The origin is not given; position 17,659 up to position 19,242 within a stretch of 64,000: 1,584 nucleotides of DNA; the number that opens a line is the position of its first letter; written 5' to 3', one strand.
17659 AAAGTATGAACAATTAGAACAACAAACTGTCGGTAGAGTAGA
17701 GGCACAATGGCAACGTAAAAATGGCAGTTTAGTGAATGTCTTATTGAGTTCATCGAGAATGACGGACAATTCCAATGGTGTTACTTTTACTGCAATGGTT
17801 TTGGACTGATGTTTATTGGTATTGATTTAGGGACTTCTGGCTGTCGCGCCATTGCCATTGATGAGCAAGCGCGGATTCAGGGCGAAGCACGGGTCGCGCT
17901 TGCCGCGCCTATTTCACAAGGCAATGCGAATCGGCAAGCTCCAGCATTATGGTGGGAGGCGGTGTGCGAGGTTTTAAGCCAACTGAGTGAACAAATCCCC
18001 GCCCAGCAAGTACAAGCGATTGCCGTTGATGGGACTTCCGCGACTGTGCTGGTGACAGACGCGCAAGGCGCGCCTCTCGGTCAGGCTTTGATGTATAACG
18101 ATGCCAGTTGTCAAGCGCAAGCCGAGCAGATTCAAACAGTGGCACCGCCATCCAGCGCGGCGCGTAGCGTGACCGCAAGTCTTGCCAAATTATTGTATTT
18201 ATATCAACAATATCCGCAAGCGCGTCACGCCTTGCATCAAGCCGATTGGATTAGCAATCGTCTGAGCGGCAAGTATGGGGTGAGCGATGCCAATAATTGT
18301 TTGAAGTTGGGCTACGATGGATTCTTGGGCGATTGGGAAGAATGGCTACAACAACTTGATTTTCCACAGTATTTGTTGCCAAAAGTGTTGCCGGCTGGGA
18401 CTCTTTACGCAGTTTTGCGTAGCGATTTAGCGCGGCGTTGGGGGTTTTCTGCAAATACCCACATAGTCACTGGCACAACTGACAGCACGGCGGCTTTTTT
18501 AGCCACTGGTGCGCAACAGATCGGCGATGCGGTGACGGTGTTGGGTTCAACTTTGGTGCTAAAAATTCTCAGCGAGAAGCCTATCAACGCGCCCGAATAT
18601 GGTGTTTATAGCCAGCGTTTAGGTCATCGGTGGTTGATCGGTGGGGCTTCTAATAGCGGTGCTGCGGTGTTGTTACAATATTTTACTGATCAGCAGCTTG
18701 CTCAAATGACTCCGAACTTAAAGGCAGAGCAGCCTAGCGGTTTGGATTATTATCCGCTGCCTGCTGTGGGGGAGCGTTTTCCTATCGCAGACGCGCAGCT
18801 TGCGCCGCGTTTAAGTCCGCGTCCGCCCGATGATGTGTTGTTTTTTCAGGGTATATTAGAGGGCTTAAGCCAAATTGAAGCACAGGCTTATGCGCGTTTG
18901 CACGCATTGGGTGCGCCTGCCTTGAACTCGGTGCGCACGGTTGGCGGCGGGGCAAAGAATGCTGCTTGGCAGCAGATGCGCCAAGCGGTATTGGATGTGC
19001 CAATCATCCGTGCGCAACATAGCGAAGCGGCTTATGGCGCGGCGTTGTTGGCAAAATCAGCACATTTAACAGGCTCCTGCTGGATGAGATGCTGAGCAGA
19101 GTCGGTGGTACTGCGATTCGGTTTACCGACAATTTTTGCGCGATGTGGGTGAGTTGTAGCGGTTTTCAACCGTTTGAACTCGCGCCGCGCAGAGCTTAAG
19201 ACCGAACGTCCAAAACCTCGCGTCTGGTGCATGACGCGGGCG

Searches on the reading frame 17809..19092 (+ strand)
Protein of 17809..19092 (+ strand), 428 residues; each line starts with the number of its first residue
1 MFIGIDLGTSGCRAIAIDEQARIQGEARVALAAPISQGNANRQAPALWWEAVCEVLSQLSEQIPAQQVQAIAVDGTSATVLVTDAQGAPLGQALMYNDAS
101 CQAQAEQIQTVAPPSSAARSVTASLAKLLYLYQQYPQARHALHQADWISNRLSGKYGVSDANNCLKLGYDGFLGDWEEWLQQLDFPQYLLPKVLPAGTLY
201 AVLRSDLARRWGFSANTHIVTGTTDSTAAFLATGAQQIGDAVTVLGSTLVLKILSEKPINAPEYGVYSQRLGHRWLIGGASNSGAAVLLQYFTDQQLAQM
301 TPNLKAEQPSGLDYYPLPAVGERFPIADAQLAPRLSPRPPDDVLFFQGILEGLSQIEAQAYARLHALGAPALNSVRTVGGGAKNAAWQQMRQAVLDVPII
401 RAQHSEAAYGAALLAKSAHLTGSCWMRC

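Call 58: find_encoding_contigs(protein=window:17809-19092:+, flank=1000, max_places=3)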
Protein window:17809-19092:+ (428 aa): 1 contig read that carries it; 1 place shown.
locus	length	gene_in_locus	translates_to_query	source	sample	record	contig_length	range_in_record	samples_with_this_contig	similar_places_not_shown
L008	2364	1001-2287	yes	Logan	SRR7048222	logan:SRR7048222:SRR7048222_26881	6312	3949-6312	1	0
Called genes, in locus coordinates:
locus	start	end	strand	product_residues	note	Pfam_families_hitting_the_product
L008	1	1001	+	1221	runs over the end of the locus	PF01339:CheB_methylest, PF03705:CheR_N, PF01739:CheR, PF13596:PAS_10, PF00989:PAS, PF08447:PAS_3, PF13426:PAS_9, PF08447:PAS_3, +5 more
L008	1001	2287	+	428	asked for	PF00370:FGGY_N, PF02782:FGGY_C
